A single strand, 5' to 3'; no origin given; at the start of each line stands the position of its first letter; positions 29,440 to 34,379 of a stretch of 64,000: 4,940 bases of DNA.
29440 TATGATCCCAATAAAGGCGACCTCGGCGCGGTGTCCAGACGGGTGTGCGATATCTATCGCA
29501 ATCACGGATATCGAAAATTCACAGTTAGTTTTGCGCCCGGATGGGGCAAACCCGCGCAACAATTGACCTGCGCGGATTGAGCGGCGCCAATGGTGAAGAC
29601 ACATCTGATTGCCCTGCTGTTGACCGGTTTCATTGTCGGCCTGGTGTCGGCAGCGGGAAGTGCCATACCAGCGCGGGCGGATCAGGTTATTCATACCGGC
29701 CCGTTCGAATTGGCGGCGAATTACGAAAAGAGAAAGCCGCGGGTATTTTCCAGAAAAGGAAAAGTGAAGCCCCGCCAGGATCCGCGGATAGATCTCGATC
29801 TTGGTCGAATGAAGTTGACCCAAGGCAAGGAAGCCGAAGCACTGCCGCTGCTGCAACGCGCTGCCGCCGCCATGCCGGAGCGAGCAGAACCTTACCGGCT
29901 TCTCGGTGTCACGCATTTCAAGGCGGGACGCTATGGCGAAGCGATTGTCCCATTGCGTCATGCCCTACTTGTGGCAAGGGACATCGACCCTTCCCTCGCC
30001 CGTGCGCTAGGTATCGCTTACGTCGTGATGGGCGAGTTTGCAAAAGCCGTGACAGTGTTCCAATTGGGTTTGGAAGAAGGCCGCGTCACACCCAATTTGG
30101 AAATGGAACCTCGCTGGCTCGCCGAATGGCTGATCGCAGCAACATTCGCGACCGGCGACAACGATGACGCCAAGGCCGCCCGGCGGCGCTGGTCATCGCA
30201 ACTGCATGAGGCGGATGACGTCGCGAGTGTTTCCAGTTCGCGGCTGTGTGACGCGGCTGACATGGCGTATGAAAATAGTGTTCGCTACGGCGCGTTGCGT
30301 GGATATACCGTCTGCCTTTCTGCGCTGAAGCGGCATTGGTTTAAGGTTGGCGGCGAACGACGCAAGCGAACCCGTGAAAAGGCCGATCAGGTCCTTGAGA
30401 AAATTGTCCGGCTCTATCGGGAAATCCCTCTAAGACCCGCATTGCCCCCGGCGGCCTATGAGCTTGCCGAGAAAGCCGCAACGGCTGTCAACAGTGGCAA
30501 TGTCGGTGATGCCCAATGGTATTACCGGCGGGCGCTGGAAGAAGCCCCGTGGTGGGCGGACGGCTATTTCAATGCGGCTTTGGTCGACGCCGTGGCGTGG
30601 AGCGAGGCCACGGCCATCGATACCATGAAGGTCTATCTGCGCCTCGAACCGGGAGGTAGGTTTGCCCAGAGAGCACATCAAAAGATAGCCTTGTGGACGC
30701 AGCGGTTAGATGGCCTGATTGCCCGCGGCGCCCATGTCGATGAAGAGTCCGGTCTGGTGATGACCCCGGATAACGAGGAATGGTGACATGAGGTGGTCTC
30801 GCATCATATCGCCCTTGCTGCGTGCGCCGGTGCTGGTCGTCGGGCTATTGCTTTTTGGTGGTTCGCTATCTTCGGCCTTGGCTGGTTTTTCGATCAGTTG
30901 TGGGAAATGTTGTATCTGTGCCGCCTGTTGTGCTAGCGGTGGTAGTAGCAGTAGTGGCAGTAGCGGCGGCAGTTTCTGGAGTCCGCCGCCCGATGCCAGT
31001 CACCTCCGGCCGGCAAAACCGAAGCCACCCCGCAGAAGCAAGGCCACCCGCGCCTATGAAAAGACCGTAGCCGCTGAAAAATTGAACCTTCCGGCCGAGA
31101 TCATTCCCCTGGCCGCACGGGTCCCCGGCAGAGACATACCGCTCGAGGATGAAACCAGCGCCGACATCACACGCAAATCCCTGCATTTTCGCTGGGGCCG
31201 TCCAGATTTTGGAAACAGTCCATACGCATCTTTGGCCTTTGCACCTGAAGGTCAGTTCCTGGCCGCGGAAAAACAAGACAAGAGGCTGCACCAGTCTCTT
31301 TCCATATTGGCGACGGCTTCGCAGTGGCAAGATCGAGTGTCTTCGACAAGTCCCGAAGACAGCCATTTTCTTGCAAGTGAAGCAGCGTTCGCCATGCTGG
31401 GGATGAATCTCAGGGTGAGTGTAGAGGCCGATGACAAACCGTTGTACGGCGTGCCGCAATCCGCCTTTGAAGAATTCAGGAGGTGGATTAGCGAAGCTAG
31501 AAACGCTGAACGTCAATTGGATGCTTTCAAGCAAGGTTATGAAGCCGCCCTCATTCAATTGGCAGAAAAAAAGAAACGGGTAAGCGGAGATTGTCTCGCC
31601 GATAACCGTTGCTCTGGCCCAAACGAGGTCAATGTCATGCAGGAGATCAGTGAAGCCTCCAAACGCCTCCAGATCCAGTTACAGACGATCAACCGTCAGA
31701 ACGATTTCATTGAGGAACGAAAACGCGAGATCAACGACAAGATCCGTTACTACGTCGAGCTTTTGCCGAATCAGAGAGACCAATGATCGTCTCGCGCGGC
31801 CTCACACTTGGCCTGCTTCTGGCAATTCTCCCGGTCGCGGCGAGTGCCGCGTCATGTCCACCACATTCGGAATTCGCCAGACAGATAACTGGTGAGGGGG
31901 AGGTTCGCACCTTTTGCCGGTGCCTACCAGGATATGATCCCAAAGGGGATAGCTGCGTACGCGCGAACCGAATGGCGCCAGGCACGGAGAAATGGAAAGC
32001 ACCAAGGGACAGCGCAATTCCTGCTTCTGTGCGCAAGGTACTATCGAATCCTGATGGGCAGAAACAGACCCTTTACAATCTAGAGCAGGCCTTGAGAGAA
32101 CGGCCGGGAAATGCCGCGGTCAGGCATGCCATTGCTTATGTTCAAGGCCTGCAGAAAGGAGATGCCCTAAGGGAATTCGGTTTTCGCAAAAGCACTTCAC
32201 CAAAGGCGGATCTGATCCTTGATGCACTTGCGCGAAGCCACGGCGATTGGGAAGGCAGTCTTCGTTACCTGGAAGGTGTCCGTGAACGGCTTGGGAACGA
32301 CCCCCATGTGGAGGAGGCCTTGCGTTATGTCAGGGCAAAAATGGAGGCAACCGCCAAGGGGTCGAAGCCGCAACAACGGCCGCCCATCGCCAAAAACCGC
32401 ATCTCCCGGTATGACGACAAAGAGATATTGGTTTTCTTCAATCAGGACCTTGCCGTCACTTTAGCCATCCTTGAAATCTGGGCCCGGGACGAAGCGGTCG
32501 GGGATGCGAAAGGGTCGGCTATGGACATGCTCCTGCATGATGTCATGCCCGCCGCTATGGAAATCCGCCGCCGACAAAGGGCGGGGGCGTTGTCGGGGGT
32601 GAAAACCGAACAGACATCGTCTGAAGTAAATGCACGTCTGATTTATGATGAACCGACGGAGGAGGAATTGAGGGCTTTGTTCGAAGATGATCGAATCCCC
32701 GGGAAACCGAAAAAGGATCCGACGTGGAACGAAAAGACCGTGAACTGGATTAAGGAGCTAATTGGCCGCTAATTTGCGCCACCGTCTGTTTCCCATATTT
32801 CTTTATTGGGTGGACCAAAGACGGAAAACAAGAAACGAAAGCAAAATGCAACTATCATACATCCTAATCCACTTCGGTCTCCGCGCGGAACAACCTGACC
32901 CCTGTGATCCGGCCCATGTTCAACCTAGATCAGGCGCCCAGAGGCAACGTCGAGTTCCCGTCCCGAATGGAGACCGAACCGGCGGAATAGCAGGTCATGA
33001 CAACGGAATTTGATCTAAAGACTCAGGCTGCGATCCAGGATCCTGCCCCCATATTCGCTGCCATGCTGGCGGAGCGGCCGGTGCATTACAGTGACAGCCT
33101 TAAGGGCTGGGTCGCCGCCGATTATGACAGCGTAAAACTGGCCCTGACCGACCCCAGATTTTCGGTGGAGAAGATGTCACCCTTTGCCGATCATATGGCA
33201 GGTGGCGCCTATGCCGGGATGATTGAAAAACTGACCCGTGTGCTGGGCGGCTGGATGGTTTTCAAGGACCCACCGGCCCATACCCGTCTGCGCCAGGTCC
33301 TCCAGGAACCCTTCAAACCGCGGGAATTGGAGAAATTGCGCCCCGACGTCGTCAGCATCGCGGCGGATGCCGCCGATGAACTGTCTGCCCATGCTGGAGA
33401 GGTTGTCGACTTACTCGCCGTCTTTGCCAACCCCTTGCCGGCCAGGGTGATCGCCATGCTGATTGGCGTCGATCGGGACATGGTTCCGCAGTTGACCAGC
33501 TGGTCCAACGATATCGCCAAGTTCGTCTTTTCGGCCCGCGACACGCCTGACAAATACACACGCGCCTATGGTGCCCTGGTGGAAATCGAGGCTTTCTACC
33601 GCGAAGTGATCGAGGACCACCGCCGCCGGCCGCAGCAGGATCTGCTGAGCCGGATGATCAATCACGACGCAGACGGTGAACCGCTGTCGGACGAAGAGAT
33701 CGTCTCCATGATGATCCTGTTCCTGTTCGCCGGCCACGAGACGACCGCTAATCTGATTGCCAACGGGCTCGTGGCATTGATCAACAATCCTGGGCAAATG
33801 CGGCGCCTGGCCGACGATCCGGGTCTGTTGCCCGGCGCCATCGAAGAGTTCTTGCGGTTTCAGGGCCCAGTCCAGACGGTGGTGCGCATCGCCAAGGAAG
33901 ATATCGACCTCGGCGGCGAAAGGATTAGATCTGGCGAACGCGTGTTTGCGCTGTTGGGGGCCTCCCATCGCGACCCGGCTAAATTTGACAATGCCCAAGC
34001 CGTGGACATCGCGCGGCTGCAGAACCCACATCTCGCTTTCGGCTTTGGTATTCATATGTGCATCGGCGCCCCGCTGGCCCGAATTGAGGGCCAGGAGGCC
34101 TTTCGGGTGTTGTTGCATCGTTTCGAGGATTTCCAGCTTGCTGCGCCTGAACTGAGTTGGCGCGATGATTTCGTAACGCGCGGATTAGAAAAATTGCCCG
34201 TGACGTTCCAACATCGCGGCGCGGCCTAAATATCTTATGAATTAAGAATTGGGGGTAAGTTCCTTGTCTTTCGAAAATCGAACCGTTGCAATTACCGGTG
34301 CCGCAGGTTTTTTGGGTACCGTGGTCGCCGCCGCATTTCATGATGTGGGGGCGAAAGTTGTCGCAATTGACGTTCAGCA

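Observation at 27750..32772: Translationally coupled four-gene operon of signal-peptide proteins of unknown function in a lower-GC island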

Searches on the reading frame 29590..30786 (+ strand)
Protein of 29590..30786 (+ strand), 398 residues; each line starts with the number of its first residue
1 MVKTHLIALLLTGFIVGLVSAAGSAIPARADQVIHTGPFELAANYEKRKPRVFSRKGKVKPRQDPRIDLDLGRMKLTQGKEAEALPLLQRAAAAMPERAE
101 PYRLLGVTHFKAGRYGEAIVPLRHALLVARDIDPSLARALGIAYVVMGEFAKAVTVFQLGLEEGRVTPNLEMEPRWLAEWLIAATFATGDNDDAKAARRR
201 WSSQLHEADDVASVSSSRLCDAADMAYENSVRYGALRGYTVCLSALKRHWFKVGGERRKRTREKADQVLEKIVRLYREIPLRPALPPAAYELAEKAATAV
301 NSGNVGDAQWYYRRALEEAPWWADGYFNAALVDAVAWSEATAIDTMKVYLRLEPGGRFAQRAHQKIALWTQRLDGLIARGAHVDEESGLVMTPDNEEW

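Call 5: search_protein_families(library=pfam, proteins=[window:29590-30786:+], max_evalue=1)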
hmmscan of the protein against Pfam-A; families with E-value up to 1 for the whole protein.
window:29590-30786:+ (398 aa): 15 families
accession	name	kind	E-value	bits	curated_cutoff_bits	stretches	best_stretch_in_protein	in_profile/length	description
PF14559.12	TPR_19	-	1.8e-08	35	25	1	76-138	2-63/68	Tetratricopeptide repeat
PF13424.12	TPR_12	-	3e-08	34.2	30.1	2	68-126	6-72/77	Tetratricopeptide repeat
PF07719.23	TPR_2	-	8.4e-08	32.2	27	1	99-119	1-21/34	Tetratricopeptide repeat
PF13428.12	TPR_14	-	4.6e-07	30.3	23.5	2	294-330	6-42/44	Tetratricopeptide repeat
PF00515.34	TPR_1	-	3.4e-06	27.1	27.8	1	100-126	2-28/34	Tetratricopeptide repeat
PF13432.12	TPR_16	-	1.3e-05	26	32.7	1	69-119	1-51/65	Tetratricopeptide repeat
PF07721.20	TPR_4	-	0.00044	21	27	0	65-90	1-26/26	Tetratricopeptide repeat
PF13374.12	TPR_10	-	0.0008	19.8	27.5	1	105-130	8-33/42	Tetratricopeptide repeat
PF13371.12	TPR_9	-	0.0017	18.7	35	1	79-129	9-59/73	Tetratricopeptide repeat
PF13414.12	TPR_11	-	0.0059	16.7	26.8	1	73-113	2-42/42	TPR repeat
PF12895.13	ANAPC3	-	0.011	16.5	27.2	1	79-131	3-55/82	Anaphase-promoting complex, cyclosome, subunit 3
PF13174.12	TPR_6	-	0.061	14.4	26.3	0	140-158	6-24/33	Tetratricopeptide repeat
PF24009.1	DUF7323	-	0.083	13.3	27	1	95-122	7-33/52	Domain of unknown function (DUF7323)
PF13176.12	TPR_7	-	0.12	13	27.9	0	138-160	3-27/36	Tetratricopeptide repeat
PF03704.23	BTAD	-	0.83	10.4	22.1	1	72-123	69-120/146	Bacterial transcriptional activator domain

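Call 6: search_protein_families(library=ncbifam, proteins=[window:29590-30786:+], max_evalue=1)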
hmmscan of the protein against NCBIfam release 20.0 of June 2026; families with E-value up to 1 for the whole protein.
window:29590-30786:+ (398 aa): 7 families
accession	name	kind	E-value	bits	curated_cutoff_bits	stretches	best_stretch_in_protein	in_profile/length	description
NF040959.1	MamA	equivalog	1.3e-09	37.8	200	1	58-165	30-136/204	magnetosome protein MamA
TIGR02917.1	PEP_TPR_lipo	equivalog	6.5e-08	30.9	312.2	1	69-158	537-625/899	XrtA/PEP-CTERM system TPR-repeat protein PrsT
NF008520.0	PRK11447.1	equivalog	0.0017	16.2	858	1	101-165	271-334/1157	cellulose synthase complex outer membrane protein BcsC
NF052415.1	T3SS_chap_SctY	equivalog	0.0021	18.6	70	1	71-153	12-96/106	type III secretion apparatus assembly chaperone SctY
TIGR02521.1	type_IV_pilW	equivalog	0.0025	17.4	154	1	71-119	141-189/234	type IV pilus biogenesis/stability protein PilW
NF033762.1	social_mot_Tgl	equivalog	0.0068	15.8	225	1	60-161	26-127/252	social motility TPR repeat lipoprotein Tgl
TIGR00542.1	hxl6Piso_put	equivalog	0.062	12.6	272.15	1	225-282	55-109/279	L-ribulose-5-phosphate 3-epimerase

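Call 7: find_encoding_contigs(protein=window:29590-30786:+, flank=10000, max_places=10)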
Protein window:29590-30786:+ (398 aa): 2 contigs read that carry it; 2 places shown.
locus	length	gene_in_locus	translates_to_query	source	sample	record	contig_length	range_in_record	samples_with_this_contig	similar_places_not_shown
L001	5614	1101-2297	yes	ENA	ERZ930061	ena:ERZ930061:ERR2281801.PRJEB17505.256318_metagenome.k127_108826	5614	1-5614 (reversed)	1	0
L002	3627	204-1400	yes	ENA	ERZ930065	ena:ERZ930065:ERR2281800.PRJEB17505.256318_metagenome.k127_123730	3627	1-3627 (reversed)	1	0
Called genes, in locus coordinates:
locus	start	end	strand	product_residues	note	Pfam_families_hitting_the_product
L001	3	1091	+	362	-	?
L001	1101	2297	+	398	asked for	PF00515:TPR_1 (faint), PF07719:TPR_2 (faint), PF13424:TPR_12 (faint), PF13428:TPR_14 (faint), PF13432:TPR_16 (faint), PF14559:TPR_19 (weak)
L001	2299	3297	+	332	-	-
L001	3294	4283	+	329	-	-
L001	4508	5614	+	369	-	?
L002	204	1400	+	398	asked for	PF00515:TPR_1 (faint), PF07719:TPR_2 (faint), PF13424:TPR_12 (faint), PF13428:TPR_14 (faint), PF13432:TPR_16 (faint), PF14559:TPR_19 (weak)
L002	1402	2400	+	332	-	-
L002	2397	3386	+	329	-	-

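Call 78: search_protein_families(library=phrogs, proteins=[window:29590-30786:+], max_evalue=0.01)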
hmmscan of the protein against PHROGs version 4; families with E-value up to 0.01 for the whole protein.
window:29590-30786:+ (398 aa): 0 families

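Call 79: search_protein_families(library=padloc, proteins=[window:29590-30786:+], max_evalue=0.01)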
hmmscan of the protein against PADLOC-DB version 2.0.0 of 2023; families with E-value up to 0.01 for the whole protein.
window:29590-30786:+ (398 aa): 0 families

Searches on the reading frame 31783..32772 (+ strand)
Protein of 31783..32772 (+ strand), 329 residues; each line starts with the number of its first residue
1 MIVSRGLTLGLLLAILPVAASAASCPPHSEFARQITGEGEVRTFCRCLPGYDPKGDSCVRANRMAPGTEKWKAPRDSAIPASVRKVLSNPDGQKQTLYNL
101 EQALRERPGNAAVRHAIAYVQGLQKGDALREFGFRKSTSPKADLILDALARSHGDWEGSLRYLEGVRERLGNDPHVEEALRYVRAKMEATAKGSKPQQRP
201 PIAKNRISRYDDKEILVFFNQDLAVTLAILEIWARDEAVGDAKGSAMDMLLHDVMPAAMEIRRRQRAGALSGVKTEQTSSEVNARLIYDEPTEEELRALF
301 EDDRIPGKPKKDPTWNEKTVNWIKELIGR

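Call 5: search_protein_families(library=pfam, proteins=[window:31783-32772:+], max_evalue=1)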
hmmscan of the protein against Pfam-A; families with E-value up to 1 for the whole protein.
window:31783-32772:+ (329 aa): 2 families
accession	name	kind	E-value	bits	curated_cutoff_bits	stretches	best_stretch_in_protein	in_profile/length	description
PF12946.13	EGF_MSP1_1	-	0.019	15.4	27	1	24-59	6-37/37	MSP1 EGF domain 1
PF14559.12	TPR_19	-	0.094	13.5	25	0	97-118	11-32/68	Tetratricopeptide repeat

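Call 6: search_protein_families(library=ncbifam, proteins=[window:31783-32772:+], max_evalue=1)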
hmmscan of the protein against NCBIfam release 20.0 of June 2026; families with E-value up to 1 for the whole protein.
window:31783-32772:+ (329 aa): 2 families
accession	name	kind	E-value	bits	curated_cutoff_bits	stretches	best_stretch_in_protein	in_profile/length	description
NF045726.2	XXplasma_LP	domain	0.079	13.4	19.3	1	7-25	5-23/27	Vmc-like lipoprotein signal peptide domain-containing protein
NF003828.1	PRK05416.1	equivalog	0.086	12.3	244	0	129-183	164-222/278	RNase adapter RapZ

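Call 12: find_homologous_proteins(query=window:31783-32772:+)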
Query window:31783-32772:+ (329 aa): 1 proteins with E <= 0.001 among 7941 candidates.
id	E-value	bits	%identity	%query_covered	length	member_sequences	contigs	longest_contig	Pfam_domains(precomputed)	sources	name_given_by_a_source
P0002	1.8e-217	739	100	100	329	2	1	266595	-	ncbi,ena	-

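Call 78: search_protein_families(library=phrogs, proteins=[window:31783-32772:+], max_evalue=0.01)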
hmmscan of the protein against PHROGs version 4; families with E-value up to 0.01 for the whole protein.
window:31783-32772:+ (329 aa): 0 families

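Call 79: search_protein_families(library=padloc, proteins=[window:31783-32772:+], max_evalue=0.01)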
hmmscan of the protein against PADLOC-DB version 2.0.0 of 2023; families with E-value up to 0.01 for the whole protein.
window:31783-32772:+ (329 aa): 0 families

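Call 82: search_solved_structures(query=window:31783-32772:+, max_evalue=10)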
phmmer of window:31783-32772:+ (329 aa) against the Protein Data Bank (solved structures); distinct sequences matched with E-value up to 10: 3.
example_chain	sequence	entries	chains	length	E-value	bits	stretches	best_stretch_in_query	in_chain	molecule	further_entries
37fc_A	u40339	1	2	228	0.81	12.4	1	8-113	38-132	Cytidylate kinase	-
8r8a_A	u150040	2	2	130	1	12.1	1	24-80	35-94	Nigrin b-like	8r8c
1b89_A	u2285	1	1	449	1.6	11.4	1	104-191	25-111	PROTEIN (CLATHRIN HEAVY CHAIN)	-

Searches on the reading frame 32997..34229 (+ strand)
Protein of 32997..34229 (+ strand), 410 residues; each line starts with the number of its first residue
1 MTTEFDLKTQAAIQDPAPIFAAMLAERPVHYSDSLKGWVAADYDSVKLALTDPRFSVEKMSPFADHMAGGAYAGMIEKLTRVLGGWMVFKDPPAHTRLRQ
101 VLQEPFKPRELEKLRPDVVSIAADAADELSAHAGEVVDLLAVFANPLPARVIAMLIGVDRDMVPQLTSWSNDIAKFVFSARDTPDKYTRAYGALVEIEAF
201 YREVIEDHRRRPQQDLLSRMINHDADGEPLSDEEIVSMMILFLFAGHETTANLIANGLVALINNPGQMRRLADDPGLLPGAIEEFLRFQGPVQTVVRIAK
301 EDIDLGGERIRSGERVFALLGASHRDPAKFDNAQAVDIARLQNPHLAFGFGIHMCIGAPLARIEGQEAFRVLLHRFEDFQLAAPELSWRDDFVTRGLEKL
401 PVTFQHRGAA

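Call 29: search_protein_families(library=pfam, proteins=[window:32997-34229:+], max_evalue=0.00001)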
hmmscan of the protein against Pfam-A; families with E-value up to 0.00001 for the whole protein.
window:32997-34229:+ (410 aa): 1 family
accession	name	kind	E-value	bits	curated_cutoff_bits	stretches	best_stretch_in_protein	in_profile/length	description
PF00067.27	p450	-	2.6e-31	109.4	22.8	2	278-377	324-433/462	Cytochrome P450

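Call 96: list_cluster_members(proteins=[window:32997-34229:+, window:39033-40001:+, window:40005-40898:+, window:34993-37242:-, window:60934-62523:+, window:47758-49347:-, window:52510-53763:-, window:55820-56977:-, window:42594-43613:-, window:13878-15161:+])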
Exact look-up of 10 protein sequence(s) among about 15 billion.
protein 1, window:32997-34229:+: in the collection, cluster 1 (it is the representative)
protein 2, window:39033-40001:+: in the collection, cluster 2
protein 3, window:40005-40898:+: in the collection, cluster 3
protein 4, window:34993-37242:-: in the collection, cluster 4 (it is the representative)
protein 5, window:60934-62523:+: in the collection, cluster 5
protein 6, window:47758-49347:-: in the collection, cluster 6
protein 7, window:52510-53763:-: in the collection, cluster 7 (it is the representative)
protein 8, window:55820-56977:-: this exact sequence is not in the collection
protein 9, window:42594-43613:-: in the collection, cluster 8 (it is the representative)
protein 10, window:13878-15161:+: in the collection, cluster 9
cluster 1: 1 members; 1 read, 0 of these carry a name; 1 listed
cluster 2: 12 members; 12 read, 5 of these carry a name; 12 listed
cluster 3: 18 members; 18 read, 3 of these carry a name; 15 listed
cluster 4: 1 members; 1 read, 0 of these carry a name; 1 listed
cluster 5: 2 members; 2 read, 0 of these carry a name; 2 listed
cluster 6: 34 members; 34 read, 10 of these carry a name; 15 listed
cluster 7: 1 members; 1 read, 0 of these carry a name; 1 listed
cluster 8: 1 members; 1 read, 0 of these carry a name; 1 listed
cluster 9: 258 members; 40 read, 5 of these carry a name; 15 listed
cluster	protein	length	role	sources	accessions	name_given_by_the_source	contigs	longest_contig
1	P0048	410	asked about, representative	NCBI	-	-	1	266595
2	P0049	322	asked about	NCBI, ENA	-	-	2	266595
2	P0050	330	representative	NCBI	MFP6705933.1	MAG: thioredoxin-disulfide reductase [Alphaproteobacteria bacterium]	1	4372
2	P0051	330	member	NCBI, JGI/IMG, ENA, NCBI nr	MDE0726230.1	MAG: thioredoxin-disulfide reductase [Alphaproteobacteria bacterium] | thioredoxin-disulfide reductase [Alphaproteobacteria bacterium]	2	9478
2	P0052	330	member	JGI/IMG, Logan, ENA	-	thioredoxin reductase (NADPH)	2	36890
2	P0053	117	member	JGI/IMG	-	thioredoxin reductase (NADPH)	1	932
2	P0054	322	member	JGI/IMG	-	thioredoxin reductase (NADPH)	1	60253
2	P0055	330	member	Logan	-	-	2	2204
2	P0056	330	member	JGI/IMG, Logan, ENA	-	-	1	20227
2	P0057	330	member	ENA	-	-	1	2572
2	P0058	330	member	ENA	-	-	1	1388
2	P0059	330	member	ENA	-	-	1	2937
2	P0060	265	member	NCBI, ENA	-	-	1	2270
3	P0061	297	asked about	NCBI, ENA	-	-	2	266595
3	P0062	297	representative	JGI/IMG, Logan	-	DNA-binding transcriptional LysR family regulator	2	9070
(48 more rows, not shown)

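Call 97: find_encoding_contigs(protein=P0054, flank=10000, max_places=4)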
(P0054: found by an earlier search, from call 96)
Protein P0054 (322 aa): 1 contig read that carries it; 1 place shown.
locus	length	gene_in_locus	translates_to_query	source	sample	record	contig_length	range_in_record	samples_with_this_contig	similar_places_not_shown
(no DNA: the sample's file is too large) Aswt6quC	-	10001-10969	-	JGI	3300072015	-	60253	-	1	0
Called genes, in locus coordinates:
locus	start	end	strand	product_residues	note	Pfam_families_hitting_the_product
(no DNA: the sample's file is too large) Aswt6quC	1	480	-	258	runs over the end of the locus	PF04367:DUF502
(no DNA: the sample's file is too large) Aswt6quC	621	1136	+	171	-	PF08238:Sel1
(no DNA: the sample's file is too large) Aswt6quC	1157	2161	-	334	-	PF00478:IMPDH, PF03060:NMO, PF01070:FMN_dh (weak)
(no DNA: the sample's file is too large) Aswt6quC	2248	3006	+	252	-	PF00106:adh_short, PF08659:KR, PF23441:SDR (weak), PF13561:adh_short_C2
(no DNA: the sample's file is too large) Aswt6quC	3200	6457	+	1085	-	PF25596:CPSase_L_D1, PF02786:CPSase_L_D2, PF02787:CPSase_L_D3, PF25596:CPSase_L_D1, PF02222:ATP-grasp, PF02786:CPSase_L_D2, PF07478:Dala_Dala_lig_C (weak), PF02142:MGS, +4 more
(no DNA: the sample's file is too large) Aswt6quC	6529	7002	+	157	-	PF03449:GreA_GreB_N, PF01272:GreA_GreB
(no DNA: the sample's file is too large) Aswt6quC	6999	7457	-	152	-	PF04304:DUF454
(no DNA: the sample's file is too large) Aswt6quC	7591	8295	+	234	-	PF00106:adh_short, PF08659:KR (weak), PF13561:adh_short_C2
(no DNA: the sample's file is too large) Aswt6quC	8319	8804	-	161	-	PF13404:HTH_AsnC-type, PF13412:HTH_24, PF01047:MarR (weak), PF01037:AsnC_trans_reg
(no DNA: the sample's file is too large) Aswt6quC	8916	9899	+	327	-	PF06258:Mito_fiss_Elm1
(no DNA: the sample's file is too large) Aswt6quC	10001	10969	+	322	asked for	PF00890:FAD_binding_2 (faint), PF01134:GIDA (faint), PF01266:DAO (faint), PF03486:HI0933_like (faint), PF07992:Pyr_redox_2, PF12831:FAD_oxidored (faint), PF13738:Pyr_redox_3, PF00070:Pyr_redox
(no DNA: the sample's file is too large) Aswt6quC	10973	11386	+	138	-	?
